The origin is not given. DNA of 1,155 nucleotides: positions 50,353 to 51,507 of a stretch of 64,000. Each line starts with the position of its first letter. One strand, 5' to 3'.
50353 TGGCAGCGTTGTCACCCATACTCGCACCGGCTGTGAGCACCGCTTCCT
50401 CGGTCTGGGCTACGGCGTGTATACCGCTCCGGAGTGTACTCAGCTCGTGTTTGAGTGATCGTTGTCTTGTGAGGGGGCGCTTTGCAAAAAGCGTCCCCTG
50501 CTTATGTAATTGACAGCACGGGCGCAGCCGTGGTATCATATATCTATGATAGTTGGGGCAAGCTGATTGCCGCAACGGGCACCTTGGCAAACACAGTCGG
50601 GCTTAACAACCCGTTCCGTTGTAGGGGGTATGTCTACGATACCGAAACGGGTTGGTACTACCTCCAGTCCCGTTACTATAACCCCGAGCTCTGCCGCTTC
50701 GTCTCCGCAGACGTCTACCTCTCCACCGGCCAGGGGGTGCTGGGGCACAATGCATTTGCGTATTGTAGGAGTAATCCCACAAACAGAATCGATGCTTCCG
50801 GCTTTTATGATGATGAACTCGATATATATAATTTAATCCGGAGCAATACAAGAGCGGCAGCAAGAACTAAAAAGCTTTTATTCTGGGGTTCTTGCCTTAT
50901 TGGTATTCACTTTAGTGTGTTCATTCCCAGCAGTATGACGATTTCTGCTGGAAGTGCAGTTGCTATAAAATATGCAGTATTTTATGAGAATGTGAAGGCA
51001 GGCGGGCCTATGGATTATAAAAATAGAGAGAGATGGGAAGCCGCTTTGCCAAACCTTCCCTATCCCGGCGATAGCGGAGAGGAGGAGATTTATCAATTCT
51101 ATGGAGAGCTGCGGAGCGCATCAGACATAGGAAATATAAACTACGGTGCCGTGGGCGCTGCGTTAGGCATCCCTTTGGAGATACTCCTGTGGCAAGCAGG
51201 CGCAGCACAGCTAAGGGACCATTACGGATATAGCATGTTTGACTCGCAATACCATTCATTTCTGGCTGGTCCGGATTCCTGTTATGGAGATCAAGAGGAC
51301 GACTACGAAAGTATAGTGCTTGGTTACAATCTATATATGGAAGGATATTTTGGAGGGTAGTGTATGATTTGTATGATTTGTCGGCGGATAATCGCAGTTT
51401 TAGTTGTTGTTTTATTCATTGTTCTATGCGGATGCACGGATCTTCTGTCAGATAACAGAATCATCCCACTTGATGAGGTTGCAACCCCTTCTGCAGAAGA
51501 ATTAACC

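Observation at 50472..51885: Intact orphan RHS-CT cassette (Ntox44-like toxin) whose only start codon is buried in a hairpin, followed by a lipoprotein immunity candidate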

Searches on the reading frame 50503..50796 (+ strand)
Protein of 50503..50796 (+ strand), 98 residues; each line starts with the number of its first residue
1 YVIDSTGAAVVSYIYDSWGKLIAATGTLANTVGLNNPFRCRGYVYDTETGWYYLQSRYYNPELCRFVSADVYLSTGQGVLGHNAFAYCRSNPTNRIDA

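Call 39: find_related_loci(query=window:50503-50796:+, collection=genome_contigs, flank=6000)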
Query window:50503-50796:+ (98 aa) in genome_contigs; peptide patterns used: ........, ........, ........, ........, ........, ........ (x = any residue, [..] = any of these).
222 stretches matched a pattern; 99 encode a relative of the query (tblastn E <= 1e-3); the best 80 are kept; 78 distinct loci.
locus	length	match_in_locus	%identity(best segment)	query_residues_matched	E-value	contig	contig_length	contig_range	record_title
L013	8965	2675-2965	77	2-98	3e-50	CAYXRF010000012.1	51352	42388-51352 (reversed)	MAG TPA_asm: uncultured Oscillospiraceae bacterium isolate SRP294416_co3_738 genome assembly, contig: NODE_587_length_51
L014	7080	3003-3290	74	2-97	4e-48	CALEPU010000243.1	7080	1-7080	MAG TPA_asm: uncultured Clostridia bacterium isolate ERR1278074_bin.0_CONCOCT_v1.1_MAG genome assembly, contig: ERZ84238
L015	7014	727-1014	73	2-97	3e-47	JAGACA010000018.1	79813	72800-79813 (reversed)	MAG: Clostridia bacterium isolate RGIG8305 Water_buffalos_Rumen.Co__c6540996, whole genome shotgun sequence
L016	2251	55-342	71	2-97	3e-46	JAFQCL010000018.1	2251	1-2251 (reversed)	MAG: Clostridia bacterium isolate RGIG1693 Goat_Cecum-2__c459006, whole genome shotgun sequence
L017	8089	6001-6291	69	2-98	8e-45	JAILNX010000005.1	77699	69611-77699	MAG: Clostridiales bacterium isolate RUI291 k141_14402589_flag=0_multi=26.9966_len=77699, whole genome shotgun sequence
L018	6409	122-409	72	2-97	4e-45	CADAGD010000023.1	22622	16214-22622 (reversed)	MAG: uncultured Clostridiales bacterium isolate RUG13271 genome assembly, contig: RUG13271_asm_23, whole genome shotgun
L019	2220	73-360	70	2-97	2e-44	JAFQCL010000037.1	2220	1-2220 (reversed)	MAG: Clostridia bacterium isolate RGIG1693 Goat_Cecum-2__c729567, whole genome shotgun sequence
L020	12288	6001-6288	68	2-97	2e-44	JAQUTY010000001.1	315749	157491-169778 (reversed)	MAG: Eubacteriales bacterium isolate STD2_130 NODE_27_length_315749_cov_8.043831_Sandtown_D2, whole genome shotgun seque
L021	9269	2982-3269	68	2-97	7e-44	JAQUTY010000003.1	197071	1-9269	MAG: Eubacteriales bacterium isolate STD2_130 NODE_122_length_197071_cov_7.358762_Sandtown_D2, whole genome shotgun sequ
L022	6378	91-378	70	2-97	1e-43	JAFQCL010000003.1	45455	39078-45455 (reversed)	MAG: Clostridia bacterium isolate RGIG1693 Goat_Cecum-2__c58469, whole genome shotgun sequence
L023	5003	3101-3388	71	2-97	2e-43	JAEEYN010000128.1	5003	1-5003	MAG: Bacillota bacterium isolate Tb.RUG.61 k141_6042177_flag=0_multi=102.7902_len=5003, whole genome shotgun sequence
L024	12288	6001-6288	68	2-97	4e-43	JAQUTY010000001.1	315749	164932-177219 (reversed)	MAG: Eubacteriales bacterium isolate STD2_130 NODE_27_length_315749_cov_8.043831_Sandtown_D2, whole genome shotgun seque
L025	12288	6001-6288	67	2-97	1e-41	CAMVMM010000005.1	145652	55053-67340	MAG TPA_asm: uncultured Clostridia bacterium isolate SRR8387717_bin.34_metaWRAP_v1.3_MAG genome assembly, contig: ERZ142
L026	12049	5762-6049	68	3-98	6e-41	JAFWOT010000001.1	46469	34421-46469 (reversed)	MAG: Clostridia bacterium isolate RGIG5933 Sheep_Omasum-1__c120, whole genome shotgun sequence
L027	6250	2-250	72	16-98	2e-40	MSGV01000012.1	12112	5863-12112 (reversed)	MAG: Christensenellaceae bacterium Phil7 707_L1_merged_contig_1851, whole genome shotgun sequence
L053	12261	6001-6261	62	11-97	3e-27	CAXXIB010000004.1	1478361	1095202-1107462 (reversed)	MAG: Candidatus Limiplasma sp. isolate f5521077-a2bb-4da7-a348-043225914627 genome assembly, contig: contig_4, whole gen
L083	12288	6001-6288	42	1-97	8e-22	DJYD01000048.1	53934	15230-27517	MAG TPA_asm: Lachnospiraceae bacterium UBA6987 UBA6987_contig_19104, whole genome shotgun sequence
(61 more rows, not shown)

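Call 79: search_protein_families(library=pfam, proteins=[L083:5734-6765:+, L053:4072-4812:+], max_evalue=0.001)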
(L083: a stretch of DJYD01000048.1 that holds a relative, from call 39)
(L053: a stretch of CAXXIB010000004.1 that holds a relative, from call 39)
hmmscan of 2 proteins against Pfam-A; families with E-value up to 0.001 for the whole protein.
L083:5734-6765:+ (344 aa): 2 families
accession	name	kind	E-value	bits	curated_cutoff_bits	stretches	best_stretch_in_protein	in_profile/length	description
PF15607.11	Ntox44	-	1e-14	55.2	24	1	235-332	1-101/104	Bacterial toxin 44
PF05593.20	RHS_repeat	-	8.9e-05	23.2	22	1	85-111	4-29/38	RHS Repeat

L053:4072-4812:+ (247 aa): 1 family
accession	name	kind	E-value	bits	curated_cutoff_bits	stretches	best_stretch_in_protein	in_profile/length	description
PF15607.11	Ntox44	-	3.5e-12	47.1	24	1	116-214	2-102/104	Bacterial toxin 44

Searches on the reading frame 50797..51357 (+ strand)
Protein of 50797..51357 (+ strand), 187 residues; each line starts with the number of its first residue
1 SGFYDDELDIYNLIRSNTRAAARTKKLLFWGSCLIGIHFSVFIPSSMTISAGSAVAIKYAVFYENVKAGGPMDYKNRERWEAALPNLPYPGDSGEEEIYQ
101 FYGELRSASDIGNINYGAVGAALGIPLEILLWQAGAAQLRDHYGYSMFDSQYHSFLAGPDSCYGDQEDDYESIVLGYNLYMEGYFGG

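Call 11: find_homologous_proteins(query=window:50797-51357:+, max_evalue=0.001)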
Query window:50797-51357:+ (187 aa): 12 proteins with E <= 0.001 among 155 candidates.
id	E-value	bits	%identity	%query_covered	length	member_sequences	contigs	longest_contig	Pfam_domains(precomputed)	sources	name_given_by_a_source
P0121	5.4e-72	260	100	62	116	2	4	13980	PF15607.12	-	-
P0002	1.6e-57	213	56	98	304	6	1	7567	PF15607.12,PF25023.2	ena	-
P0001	2.6e-56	209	57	98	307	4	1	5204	PF15607.12,PF25023.2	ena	-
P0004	9.1e-54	200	55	100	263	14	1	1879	PF15607.12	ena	-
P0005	5.2e-51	191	52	97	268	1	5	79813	PF15607.12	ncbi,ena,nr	ncbi:MAG: hypothetical protein J5854_07415 [Clostridia bacterium]|nr:hypothetical protein [Clostridi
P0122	2.3e-46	176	63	71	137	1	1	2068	PF15607.12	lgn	-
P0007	5.4e-45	172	54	96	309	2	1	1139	PF15607.12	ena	-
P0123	5.3e-43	165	68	62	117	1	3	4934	PF15607.12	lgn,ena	-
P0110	1.0e-39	155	48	95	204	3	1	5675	PF15607.12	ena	-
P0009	1.5e-39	154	48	97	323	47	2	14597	PF15607.12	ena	-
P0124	2.1e-29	121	50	75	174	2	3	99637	PF15607.12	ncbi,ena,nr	ncbi:MAG: hypothetical protein J5586_01050 [Clostridia bacterium]|nr:hypothetical protein [Clostridi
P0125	4.6e-26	110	53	60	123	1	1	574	PF15607.12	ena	-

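Call 36: predict_structure(alignment_id=A3)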
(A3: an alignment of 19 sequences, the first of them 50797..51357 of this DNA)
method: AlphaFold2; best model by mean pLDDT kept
length: 187 residues; sequences in the alignment: 19
mean_pLDDT: 88.9   pTM: 0.86
mean pLDDT of the five models: 88.9, 85.8, 84.6, 84.3, 82.8
residues with pLDDT >= 90: 122; 70-90: 54; 50-70: 10; < 50: 1
segments of 3 or more residues with pLDDT < 50: none
pLDDT, mean of each block of 10 residues (from residue 1): 77 94 90 75 71 81 79 86 91 91 95 96 96 95 93 96 96 98 89
secondary structure, 60 per line:
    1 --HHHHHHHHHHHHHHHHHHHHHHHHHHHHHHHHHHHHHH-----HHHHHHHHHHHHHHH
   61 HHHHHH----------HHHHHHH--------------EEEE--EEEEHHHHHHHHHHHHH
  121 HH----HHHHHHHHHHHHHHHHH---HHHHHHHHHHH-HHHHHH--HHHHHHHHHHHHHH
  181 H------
elements in order: H3-40 H46-66 H77-83 E98-101 E104-107 H108-122 H127-143 H147-157 H159-164 H167-181

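Call 42: fold_search(model_id=the predicted structure, library=pdb)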
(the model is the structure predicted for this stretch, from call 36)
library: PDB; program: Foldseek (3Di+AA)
matches with E <= 10: 294; with E <= 0.001: 0
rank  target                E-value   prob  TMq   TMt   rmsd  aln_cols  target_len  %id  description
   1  7vci_I                4.6e-01  0.13  0.17  0.04  19.7       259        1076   12  Structure of Xenopus laevis NPC nuclear ring asymmetric unit (released 2022-02-02)
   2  6z0c_B                1.0e+00  0.15  0.25  0.24  18.0       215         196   11  Structure of in silico modelled artificial Maquette-3 protein (released 2021-03-17)
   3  7x8v_A                1.1e+00  0.15  0.24  0.24  13.8       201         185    9  Cooperative regulation of PBI1 and MAPKs controls WRKY45 transcription factor in rice immunity (released 2022-04-06)
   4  2cmr_A                1.4e+00  0.13  0.25  0.25  15.8       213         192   12  Crystal structure of the HIV-1 neutralizing antibody D5 Fab bound to the gp41 inner-core mimetic 5-helix (released 2006-10-16)
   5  1key_B                1.4e+00  0.10  0.23  0.20  14.9       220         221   14  Crystal Structure of Mouse Testis/Brain RNA-binding Protein (TB-RBP) (released 2002-07-03)
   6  9jgz_A                1.5e+00  0.11  0.19  0.13  15.8       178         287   15  Cryo-EM Structure of Human Kcnk13. (released 2025-05-07)
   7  7jm6_A                1.5e+00  0.07  0.18  0.08  16.7       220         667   13  Structure of chicken CLC-7 (released 2020-09-02)
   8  9dwn_A                1.6e+00  0.11  0.19  0.15  14.6       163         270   15  hTHIK1 Cryo-EM structure in GDN detergent (released 2025-04-16)
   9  9gvf                  1.6e+00  0.05  0.14  0.13  16.4       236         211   11  Crystal structure of a computationally designed protein (released 2025-10-08)
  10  4qe7                  1.7e+00  0.75  0.19  0.40   6.4        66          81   23  Open MthK pore structure soaked in 10 mM Ba2+/100 mM Na+ (released 2014-07-09)
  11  5u1a_D                1.8e+00  0.08  0.20  0.22  18.9       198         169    9  Ferritin with Gc MtrE loop 1 inserted at His34 (released 2017-10-11)
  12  9h1u_A                1.9e+00  0.12  0.21  0.24  18.9       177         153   11  Cryo-EM structure of Heterooligomeric Bacterioferritin (released 2025-10-29)
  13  4qe9                  2.0e+00  0.69  0.19  0.39   6.4        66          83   23  Open MthK pore structure soaked in 10 mM Ba2+/100 mM K+ (released 2014-07-09)
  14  6u68_A                2.0e+00  0.60  0.19  0.12   6.3        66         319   23  Calcium-bound MthK open-inactivated state 1 (released 2020-03-25)
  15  7x8v_E                2.0e+00  0.10  0.24  0.24  14.0       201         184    9  Cooperative regulation of PBI1 and MAPKs controls WRKY45 transcription factor in rice immunity (released 2022-04-06)
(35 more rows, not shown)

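Call 43: search_solved_structures(query=A3, max_evalue=10)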
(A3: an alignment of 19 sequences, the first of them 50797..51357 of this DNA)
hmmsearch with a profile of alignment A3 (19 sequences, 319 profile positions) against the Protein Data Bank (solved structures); distinct sequences matched with E-value up to 10: 31.
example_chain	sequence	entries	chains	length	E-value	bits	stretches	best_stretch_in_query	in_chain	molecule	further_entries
8h8b_A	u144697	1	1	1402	7.2e-16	61.4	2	19-163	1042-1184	Putative Rhs-family protein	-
8h8a_A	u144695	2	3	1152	7.8e-16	61.3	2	19-139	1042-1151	Putative Rhs-family protein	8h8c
7q97_A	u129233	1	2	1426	2.9e-12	49.6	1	25-145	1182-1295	Rhs family protein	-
8qja_A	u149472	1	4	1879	1.5e-10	44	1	28-111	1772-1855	Putative type VI secretion system YD repeat-containing Rhs element Vgr protein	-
8uy4_A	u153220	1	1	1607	1.2e-09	41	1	40-109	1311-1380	Tse15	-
8fjp_A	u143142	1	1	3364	1.3e-09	40.8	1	26-142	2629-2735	salivary gland surface protein 1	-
8cp6_B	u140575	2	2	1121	2e-09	40.3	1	74-139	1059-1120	Toxin protein Tse5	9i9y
5kis_B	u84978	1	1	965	4.9e-09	39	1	28-142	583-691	RHS2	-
6l7i_G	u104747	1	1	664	5.9e-09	38.7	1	32-139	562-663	TccC2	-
8uxt_A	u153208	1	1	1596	6.9e-09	38.5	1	40-108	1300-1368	Tse15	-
6h6e_F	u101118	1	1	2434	7.5e-09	38.4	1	40-143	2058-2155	TcdB2,TccC3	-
6suf_F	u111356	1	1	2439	7.5e-09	38.4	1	40-143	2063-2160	TcdB2,TccC3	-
9pt5_A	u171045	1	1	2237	9.4e-09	38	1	12-157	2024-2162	Teneurin-like protein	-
9c4k_Q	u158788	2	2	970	1.4e-08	37.5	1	48-151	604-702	Toxin subunit YenC2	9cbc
6suq_A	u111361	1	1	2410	3e-08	36.4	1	40-143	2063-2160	TcdB2,TccC3,Genome polyprotein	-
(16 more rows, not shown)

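Call 73: fold_search(model_id=the predicted structure, library=viral)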
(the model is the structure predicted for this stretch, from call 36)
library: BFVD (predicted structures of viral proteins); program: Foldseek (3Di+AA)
matches with E <= 10: 97; with E <= 0.001: 0
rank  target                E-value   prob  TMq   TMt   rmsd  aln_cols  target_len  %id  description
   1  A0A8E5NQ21            1.0e+00  0.11  0.19  0.18  16.7       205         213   10  (no name in the UniProt tables at hand)
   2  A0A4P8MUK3            1.3e+00  0.06  0.15  0.10  18.9       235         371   12  (no name in the UniProt tables at hand)
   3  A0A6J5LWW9            1.4e+00  0.33  0.26  0.41   7.3       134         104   14  Uncharacterized protein [uncultured Caudovirales phage]
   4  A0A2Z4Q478            1.7e+00  0.10  0.22  0.16  15.7       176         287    8  MuF-like minor capsid protein [Microbacterium phage Floof]
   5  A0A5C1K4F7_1          2.1e+00  0.16  0.24  0.06  13.1       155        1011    8  (no name in the UniProt tables at hand)
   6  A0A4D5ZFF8            2.7e+00  0.14  0.23  0.22  14.2       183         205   12  (no name in the UniProt tables at hand)
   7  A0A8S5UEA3            2.7e+00  0.09  0.22  0.06  13.7       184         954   16  Minor tail protein [Siphoviridae sp. ctJLm32]
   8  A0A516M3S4            2.7e+00  0.05  0.15  0.09  19.9       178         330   15  (no name in the UniProt tables at hand)
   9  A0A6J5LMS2            2.9e+00  0.10  0.17  0.23   9.7        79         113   11  Uncharacterized protein [uncultured Caudovirales phage]
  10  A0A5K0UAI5            2.9e+00  0.08  0.24  0.12  15.2       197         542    6  Uncharacterized protein [Yasminevirus sp. GU-2018]
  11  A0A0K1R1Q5            3.4e+00  0.04  0.18  0.15  15.1       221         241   12  Protein TE27 [Testudinid alphaherpesvirus 3]
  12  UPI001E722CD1         3.5e+00  0.20  0.21  0.30   9.5        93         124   14  (no name look-up for this kind of identifier)
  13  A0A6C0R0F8            3.5e+00  0.09  0.28  0.22  14.1       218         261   10  Capsid morphogenesis protein [Listeria phage LP-018]
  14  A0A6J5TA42            3.5e+00  0.06  0.21  0.19  10.9       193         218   13  Uncharacterized protein [uncultured Caudovirales phage]
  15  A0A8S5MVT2            3.7e+00  0.06  0.12  0.18   9.6        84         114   11  Uncharacterized protein [Caudovirales sp. ctUL28]
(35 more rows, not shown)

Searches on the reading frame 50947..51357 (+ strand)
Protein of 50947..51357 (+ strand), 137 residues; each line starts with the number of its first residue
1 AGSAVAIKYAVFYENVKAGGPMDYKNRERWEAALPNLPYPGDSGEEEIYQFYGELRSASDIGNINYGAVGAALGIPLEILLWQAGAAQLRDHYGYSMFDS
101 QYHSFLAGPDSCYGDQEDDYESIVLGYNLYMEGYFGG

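Call 57: find_related_loci(query=A5, collection=metagenome_contigs, flank=9000)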
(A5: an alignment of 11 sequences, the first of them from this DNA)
Query A5 (137 aa) in metagenome_contigs; peptide patterns used: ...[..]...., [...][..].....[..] (x = any residue, [..] = any of these).
140 stretches matched a pattern; 18 encode a relative of the query (tblastn E <= 1e-3); 18 distinct loci.
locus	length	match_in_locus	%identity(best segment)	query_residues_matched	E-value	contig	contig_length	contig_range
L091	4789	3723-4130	58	6-136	2e-45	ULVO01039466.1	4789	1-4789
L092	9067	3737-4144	58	6-136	2e-45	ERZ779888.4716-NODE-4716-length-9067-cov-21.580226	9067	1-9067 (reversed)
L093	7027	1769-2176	57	6-136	3e-44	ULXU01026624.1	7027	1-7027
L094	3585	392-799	57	6-136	3e-44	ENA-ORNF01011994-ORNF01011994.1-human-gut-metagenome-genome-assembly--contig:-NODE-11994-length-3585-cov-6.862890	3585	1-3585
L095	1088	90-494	59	8-136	1e-45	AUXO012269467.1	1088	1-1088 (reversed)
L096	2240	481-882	56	8-136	3e-41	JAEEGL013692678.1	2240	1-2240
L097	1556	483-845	49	4-130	4e-34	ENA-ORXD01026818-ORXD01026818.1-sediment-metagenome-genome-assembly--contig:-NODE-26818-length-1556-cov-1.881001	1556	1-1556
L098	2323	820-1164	50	12-130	3e-32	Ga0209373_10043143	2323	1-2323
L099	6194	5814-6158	51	12-130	2e-32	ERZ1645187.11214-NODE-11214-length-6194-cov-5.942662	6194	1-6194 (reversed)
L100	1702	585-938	48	12-129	2e-32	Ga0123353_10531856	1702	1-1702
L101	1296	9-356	48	16-130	1e-29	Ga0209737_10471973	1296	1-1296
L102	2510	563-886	30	7-137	5e-9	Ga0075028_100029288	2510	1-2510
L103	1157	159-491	29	2-137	5e-9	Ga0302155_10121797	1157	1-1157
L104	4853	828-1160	29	2-137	5e-9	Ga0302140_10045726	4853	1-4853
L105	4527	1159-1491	29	2-137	5e-9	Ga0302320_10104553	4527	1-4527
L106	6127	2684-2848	34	2-80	3e-8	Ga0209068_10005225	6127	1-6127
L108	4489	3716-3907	39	8-80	9e-8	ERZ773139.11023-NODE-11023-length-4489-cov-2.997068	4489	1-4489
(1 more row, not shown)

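Call 79: search_protein_families(library=pfam, proteins=[L106:1310-3019:+, L105:1-1494:+, L104:3-1163:+, L108:2270-4051:+, L099:4731-6179:+, L102:2-889:+], max_evalue=0.001)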
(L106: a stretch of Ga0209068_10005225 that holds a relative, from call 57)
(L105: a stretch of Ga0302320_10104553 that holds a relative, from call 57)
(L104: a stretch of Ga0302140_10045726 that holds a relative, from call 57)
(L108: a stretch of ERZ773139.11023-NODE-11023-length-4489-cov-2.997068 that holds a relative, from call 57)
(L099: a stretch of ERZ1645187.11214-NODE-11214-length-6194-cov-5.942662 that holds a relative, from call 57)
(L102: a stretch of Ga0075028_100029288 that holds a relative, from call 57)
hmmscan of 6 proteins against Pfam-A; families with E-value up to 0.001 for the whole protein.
L106:1310-3019:+ (570 aa): 2 families
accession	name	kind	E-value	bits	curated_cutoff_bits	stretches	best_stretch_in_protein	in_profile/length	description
PF05593.20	RHS_repeat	-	3.8e-11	43.5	22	1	166-194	1-30/38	RHS Repeat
PF15607.11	Ntox44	-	0.00018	22.3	24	0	466-559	1-99/104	Bacterial toxin 44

L105:1-1494:+ (498 aa): 1 family
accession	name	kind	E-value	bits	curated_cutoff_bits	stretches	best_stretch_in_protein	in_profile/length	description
PF05593.20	RHS_repeat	-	0.00025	21.8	22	0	112-141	1-31/38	RHS Repeat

L104:3-1163:+ (387 aa): 0 families

L108:2270-4051:+ (594 aa): 2 families
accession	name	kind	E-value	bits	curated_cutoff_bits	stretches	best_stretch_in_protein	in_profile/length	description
PF15607.11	Ntox44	-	3.4e-17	63.1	24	1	486-589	1-104/104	Bacterial toxin 44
PF05593.20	RHS_repeat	-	0.00044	21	22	0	305-334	2-30/38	RHS Repeat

L099:4731-6179:+ (483 aa): 1 family
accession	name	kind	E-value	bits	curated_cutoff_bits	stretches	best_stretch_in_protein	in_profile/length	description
PF15607.11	Ntox44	-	7.5e-13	49.2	24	1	362-477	2-103/104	Bacterial toxin 44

L102:2-889:+ (296 aa): 0 families
